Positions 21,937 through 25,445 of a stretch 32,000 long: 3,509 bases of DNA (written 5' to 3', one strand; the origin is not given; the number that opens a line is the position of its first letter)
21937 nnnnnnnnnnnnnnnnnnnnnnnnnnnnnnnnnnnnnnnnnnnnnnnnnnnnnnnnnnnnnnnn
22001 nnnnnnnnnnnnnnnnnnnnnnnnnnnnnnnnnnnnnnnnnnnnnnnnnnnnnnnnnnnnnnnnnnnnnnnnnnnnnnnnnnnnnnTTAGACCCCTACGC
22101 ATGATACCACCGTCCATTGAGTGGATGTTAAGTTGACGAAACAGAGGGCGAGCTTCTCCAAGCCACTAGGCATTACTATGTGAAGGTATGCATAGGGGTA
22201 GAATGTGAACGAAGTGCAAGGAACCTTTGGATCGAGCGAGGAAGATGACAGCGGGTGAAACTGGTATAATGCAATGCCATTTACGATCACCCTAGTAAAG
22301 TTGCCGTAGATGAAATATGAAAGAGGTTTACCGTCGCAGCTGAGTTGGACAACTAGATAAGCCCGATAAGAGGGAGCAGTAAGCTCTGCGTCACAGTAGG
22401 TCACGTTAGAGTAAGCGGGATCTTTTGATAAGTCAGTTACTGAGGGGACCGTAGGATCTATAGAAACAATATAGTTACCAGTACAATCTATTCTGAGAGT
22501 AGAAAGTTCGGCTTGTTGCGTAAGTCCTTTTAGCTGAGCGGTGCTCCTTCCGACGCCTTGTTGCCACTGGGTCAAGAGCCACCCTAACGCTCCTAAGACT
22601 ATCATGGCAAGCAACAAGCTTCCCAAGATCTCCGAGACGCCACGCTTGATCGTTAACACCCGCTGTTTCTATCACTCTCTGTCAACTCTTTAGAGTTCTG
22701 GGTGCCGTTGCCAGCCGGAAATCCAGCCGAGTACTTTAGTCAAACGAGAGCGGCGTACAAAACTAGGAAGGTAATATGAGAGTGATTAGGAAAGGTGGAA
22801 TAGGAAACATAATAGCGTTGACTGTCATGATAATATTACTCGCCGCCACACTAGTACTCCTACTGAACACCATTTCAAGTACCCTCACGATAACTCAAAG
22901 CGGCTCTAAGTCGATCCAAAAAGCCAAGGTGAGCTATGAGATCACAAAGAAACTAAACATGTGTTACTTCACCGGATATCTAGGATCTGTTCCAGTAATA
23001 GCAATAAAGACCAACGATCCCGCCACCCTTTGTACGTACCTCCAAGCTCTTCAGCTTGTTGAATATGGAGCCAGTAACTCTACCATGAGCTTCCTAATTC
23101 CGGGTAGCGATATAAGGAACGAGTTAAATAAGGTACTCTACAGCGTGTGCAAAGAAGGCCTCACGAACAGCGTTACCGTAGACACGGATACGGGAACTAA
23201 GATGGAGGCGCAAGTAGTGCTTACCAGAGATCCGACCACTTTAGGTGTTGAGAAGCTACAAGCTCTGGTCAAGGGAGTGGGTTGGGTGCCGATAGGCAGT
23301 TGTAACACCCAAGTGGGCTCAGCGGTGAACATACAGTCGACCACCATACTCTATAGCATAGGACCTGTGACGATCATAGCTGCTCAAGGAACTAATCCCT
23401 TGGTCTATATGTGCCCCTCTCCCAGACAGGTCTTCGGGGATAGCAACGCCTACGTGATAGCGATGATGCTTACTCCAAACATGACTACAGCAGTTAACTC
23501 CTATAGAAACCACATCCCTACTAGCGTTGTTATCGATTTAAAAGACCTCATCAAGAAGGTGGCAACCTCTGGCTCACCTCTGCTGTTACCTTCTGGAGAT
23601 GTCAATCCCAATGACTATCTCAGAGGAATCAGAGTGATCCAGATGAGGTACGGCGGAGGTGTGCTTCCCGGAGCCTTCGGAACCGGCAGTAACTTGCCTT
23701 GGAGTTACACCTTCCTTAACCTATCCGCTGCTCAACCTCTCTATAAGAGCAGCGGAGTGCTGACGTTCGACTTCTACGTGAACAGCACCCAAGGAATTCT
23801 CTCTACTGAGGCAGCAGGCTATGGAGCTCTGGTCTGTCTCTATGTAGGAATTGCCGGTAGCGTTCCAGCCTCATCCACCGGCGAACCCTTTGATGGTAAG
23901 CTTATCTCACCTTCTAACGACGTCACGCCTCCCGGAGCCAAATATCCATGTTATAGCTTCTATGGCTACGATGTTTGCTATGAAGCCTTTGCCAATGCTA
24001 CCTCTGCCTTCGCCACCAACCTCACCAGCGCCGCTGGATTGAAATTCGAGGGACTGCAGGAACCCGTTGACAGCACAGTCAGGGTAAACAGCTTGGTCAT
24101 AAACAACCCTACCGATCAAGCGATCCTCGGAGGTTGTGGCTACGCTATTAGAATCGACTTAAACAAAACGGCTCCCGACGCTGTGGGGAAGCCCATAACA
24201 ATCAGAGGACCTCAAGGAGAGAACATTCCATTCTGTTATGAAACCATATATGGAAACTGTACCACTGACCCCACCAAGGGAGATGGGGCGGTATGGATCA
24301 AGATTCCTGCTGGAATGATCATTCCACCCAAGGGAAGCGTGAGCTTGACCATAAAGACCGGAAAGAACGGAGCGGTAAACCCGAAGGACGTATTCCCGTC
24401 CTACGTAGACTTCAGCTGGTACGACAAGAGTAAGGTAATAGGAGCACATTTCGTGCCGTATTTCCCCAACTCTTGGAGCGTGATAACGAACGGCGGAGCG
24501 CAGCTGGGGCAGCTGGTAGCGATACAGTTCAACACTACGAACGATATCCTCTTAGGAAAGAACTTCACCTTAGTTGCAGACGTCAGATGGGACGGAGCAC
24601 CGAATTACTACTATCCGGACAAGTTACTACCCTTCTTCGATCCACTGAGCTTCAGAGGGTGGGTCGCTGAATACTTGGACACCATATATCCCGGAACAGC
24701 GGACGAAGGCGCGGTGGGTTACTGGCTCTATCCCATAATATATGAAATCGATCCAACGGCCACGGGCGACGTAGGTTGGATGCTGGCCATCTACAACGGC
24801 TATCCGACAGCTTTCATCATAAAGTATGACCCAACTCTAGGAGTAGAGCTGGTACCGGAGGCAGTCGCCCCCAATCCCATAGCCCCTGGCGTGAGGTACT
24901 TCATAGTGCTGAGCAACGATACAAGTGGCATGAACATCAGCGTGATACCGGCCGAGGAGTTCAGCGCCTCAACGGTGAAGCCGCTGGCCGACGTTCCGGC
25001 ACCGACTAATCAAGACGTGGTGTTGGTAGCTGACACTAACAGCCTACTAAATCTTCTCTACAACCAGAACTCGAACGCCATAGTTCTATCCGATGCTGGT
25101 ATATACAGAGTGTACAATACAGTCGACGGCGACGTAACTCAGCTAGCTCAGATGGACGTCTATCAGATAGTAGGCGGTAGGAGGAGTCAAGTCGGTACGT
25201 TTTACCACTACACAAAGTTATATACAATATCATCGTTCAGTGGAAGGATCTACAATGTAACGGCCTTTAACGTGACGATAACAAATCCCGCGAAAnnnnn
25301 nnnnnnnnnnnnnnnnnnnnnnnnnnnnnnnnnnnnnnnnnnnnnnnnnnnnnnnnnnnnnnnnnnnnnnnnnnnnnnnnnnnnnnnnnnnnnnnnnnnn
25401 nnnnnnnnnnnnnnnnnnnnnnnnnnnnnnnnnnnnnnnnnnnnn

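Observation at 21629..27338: Divergent cluster of three prepilin-type proteins, one a 1520-aa giant, with no assembly machinery nearby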

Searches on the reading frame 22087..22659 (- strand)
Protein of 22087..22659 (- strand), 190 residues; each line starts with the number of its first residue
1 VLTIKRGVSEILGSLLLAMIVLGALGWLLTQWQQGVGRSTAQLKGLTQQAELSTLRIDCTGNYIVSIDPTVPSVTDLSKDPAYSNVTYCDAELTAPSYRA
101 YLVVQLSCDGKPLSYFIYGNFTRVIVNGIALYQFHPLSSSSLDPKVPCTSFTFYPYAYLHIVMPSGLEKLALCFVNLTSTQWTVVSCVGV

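Call 6: search_protein_families(library=pfam, proteins=[window:22087-22659:-], max_evalue=1)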
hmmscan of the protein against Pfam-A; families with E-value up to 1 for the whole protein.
window:22087-22659:- (190 aa): 0 families

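Call 7: search_protein_families(library=ncbifam, proteins=[window:22087-22659:-], max_evalue=1)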
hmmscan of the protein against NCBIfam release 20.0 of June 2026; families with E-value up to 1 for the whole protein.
window:22087-22659:- (190 aa): 1 family
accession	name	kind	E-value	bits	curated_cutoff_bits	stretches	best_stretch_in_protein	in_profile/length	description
NF046073.1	UpsA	equivalog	0.021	15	130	1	5-53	1-48/136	pilin subunit UpsA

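Call 53: search_solved_structures(query=A2, max_evalue=10, show_alignments=2)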
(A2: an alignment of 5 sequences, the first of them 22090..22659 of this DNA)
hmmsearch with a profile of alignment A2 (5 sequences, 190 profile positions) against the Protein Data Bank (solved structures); distinct sequences matched with E-value up to 10: 2.
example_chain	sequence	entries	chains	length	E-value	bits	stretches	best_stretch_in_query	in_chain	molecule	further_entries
4c47_A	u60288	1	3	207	0.82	12.7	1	25-102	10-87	INNER MEMBRANE LIPOPROTEIN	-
2y6e_A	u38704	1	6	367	1.4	11.9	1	90-168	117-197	UBIQUITIN CARBOXYL-TERMINAL HYDROLASE 4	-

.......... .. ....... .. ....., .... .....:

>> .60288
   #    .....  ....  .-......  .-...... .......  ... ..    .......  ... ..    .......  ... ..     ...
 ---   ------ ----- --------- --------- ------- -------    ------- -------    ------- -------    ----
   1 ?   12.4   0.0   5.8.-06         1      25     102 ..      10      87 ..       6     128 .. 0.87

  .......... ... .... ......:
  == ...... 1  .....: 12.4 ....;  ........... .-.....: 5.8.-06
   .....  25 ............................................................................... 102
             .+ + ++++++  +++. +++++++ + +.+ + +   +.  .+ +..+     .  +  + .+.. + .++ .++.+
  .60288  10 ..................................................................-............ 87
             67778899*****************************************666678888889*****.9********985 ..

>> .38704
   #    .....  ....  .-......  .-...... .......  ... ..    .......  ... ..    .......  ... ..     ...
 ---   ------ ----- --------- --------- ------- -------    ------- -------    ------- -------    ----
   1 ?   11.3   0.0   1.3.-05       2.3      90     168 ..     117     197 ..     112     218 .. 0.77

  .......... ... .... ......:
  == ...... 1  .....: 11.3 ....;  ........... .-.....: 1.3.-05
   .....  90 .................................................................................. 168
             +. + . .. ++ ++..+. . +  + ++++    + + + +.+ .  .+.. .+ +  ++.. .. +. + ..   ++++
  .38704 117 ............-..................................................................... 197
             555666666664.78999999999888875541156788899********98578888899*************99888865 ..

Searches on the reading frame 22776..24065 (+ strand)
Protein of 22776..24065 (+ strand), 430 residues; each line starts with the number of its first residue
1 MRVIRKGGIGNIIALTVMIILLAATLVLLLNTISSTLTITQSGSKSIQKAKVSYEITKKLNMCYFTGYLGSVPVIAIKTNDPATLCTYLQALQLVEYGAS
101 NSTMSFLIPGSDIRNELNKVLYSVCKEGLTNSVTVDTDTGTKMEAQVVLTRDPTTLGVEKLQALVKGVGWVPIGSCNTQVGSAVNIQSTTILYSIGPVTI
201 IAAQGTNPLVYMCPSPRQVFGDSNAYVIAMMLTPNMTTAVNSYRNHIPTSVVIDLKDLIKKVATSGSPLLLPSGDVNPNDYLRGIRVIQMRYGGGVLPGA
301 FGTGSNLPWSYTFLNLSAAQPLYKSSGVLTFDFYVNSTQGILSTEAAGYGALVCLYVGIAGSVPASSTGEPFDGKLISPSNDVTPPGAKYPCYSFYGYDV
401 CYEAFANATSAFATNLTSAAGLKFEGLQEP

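Call 58: find_homologous_proteins(query=A4, max_evalue=0.01)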
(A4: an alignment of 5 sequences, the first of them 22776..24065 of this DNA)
Query A4 (5 sequences) (430 aa, profile of the alignment): 2 proteins with E <= 0.01 among 8000 candidates.
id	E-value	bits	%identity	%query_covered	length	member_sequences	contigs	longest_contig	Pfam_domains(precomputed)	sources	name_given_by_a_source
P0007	2.1e-142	493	51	100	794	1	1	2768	-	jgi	jgi:hypothetical protein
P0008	1.0e-77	280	35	42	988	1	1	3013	PF10102.15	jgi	jgi:hypothetical protein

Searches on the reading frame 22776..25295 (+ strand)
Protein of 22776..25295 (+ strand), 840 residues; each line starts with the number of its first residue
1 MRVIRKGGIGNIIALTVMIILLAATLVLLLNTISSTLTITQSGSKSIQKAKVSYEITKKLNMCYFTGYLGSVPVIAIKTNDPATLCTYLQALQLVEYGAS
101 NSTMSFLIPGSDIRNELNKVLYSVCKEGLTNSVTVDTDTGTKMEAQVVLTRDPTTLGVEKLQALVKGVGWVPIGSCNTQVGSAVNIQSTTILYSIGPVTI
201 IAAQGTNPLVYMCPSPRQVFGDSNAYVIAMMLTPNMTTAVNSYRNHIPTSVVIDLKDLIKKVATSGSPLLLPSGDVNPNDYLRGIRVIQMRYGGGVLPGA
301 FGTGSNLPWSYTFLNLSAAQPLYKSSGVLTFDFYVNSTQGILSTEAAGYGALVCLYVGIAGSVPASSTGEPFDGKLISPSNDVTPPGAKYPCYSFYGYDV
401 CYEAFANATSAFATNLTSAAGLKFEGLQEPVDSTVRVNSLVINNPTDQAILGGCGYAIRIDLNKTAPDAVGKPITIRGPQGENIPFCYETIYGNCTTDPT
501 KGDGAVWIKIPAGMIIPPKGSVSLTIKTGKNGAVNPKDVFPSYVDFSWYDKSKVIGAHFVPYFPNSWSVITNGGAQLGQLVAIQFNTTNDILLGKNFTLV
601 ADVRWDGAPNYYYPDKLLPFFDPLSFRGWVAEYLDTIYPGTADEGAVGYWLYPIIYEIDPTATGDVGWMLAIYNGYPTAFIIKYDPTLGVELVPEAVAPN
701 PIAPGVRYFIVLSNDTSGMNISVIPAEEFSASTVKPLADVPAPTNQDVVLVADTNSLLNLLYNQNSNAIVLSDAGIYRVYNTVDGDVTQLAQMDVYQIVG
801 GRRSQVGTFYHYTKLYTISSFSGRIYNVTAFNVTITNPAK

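Call 91: predict_structure(alignment_id=A8)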
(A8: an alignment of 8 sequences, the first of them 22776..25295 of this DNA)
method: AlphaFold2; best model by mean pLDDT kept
length: 840 residues; sequences in the alignment: 8
mean_pLDDT: 55.1   pTM: 0.45
mean pLDDT of the five models: 55.1, 54.3, 52.4, 48.8, 47.7
residues with pLDDT >= 90: 21; 70-90: 204; 50-70: 224; < 50: 391
segments of 3 or more residues with pLDDT < 50: 1-6, 28-61, 67-72, 117-128, 150-155, 177-226, 229-352, 358-439, 611-615, 623-648, 782-814
pLDDT, mean of each block of 10 residues (from residue 1): 47 67 54 33 29 34 51 57 69 63 65 57 43 56 57 50 69 48 24 34 36 44 47 42 40 47 42 36 31 24 32 33 38 41 40 48 38 32 30 34 31 27 28 38 59 75 75 72 81 80 86 62 64 83 64 72 60 55 62 71 76 51 46 43 47 84 83 86 82 86 86 85 84 62 62 75 79 70 43 39 39 53 80 78
secondary structure, 60 per line:
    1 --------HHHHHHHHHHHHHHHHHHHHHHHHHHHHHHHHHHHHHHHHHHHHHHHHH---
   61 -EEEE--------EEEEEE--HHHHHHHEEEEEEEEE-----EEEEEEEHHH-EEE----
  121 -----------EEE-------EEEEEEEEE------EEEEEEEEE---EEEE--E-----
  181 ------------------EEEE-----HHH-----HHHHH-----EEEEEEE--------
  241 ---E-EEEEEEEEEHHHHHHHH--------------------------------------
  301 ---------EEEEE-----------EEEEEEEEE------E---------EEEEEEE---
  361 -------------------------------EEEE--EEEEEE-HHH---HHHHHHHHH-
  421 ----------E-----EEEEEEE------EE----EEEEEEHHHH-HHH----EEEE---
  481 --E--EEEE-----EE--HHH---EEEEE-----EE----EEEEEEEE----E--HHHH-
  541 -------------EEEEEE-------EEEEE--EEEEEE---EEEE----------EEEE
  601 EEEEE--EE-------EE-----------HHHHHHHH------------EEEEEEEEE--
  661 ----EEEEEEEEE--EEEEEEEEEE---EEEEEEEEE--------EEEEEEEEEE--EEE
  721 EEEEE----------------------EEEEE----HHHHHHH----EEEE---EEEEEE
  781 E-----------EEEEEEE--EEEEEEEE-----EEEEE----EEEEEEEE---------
elements in order (helices of 4 or more, strands of 3 or more residues): H9-57 E62-65 E74-79 H82-88 E89-97 E103-109 E114-116 E132-134 E142-150 E157-165 E169-172 E199-202 H216-220 E226-232 E246-254 H255-262 E310-314 E326-334 E351-357 E392-395 E398-403 H411-419 E437-443 E456-461 H462-465 E474-477 E486-489 E505-509 E521-528 H536-539 E554-559 E567-571 E574-579 E583-586 E597-605 H630-637 E650-658 E665-673 E676-685 E689-697 E706-715 E718-725 E748-752 H757-763 E768-771 E775-781 E793-799 E802-809 E815-819 E824-831

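Call 94: fold_search(model_id=the predicted structure, library=pdb)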
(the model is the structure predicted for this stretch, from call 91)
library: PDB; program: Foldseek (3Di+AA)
matches with E <= 10: 705; with E <= 0.001: 1
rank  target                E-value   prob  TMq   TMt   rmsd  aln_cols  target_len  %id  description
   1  8ave_B                1.2e-04  0.15  0.06  0.08  28.2       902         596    8  Human leptin in complex with the human LEP-R ectodomain fused to a C-terminal trimeric isoleucine GCN4 zipper (2:2 mod (released 2023-04-05)
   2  8avb_B                1.9e-03  0.07  0.06  0.08  28.6       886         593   10  Cryo-EM structure for mouse leptin in complex with the mouse LEP-R ectodomain (1:2 mLEP:mLEPR model). (released 2023-04-05)
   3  8uh2_A                2.8e-02  0.04  0.06  0.07  38.7       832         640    8  Complex of C3b with the inhibitor albicin (released 2024-05-08)
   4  1fv2_A                6.8e-02  0.60  0.12  0.20  11.6       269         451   13  The Hc fragment of tetanus toxin complexed with an analogue of its ganglioside receptor GT1B (released 2001-09-05)
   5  8x80_A                7.2e-02  0.02  0.07  0.08  31.0       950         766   10  Structure of leptin-LepR trimer with a small gap (released 2024-08-07)
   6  1b2w_H                1.7e-01  0.11  0.06  0.17  17.8       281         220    8  COMPARISON OF THE THREE-DIMENSIONAL STRUCTURES OF A HUMANIZED AND A CHIMERIC FAB OF AN ANTI-GAMMA-INTERFERON ANTIBODY (released 1999-05-06)
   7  4e0s_A                1.7e-01  0.02  0.06  0.04  38.2       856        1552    9  Crystal Structure of C5b-6 (released 2012-04-18)
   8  4ziq                  1.7e-01  0.02  0.07  0.05  42.8       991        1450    8  Crystal structure of trypsin activated alpha-2-macroglobulin from Escherichia coli. (released 2015-06-10)
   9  7r1a_A                1.8e-01  0.02  0.04  0.04  30.6       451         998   13  Furin Cleaved Alpha Variant SARS-CoV-2 Spike in complex with 3 ACE2 (released 2022-03-02)
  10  5jtw_C                1.9e-01  0.06  0.07  0.15  20.2       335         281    9  Crystal structure of complement C4b re-refined using iMDFF (released 2016-08-10)
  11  2yn3_C                2.0e-01  0.04  0.05  0.10  27.6       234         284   12  Structural insight into the giant calcium-binding adhesin SiiE: implications for the adhesion of Salmonella enterica t (released 2013-04-03)
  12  5jpm_A                2.0e-01  0.02  0.07  0.07  39.3       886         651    7  Structure of the complex of human complement C4 with MASP-2 rebuilt using iMDFF (released 2016-08-10)
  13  7sbt_C                2.0e-01  0.02  0.06  0.05  37.8       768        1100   11  One RBD-up 2 of pre-fusion SARS-CoV-2 Gamma variant spike protein (released 2021-11-10)
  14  7ufg_A                2.1e-01  0.47  0.11  0.08  11.4       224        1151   14  Cryo-EM structure of PAPP-A in complex with IGFBP5 (released 2022-09-28)
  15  6vup                  2.1e-01  0.14  0.06  0.17  16.8       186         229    8  Reverse Transcriptase Diabody with R83T/E85C Mutations (released 2021-02-17)
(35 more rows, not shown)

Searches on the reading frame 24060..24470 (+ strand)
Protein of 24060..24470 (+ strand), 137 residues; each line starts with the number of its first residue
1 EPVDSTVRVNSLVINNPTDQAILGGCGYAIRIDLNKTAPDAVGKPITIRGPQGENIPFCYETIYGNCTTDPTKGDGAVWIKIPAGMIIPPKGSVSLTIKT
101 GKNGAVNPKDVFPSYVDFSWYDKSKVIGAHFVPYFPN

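Call 95: search_protein_families(library=pfam, proteins=[window:24060-24470:+], max_evalue=10)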
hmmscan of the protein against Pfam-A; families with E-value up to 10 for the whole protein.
window:24060-24470:+ (137 aa): 2 families
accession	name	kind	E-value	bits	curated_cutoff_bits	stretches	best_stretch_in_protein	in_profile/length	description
PF10102.14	DUF2341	-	0.013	16.4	23.4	1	69-119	22-72/84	Domain of unknown function (DUF2341)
PF23374.1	Fn3_arc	-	0.17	12.4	28.9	0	1-17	34-50/78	Archaeal fibronectin-III type-like domain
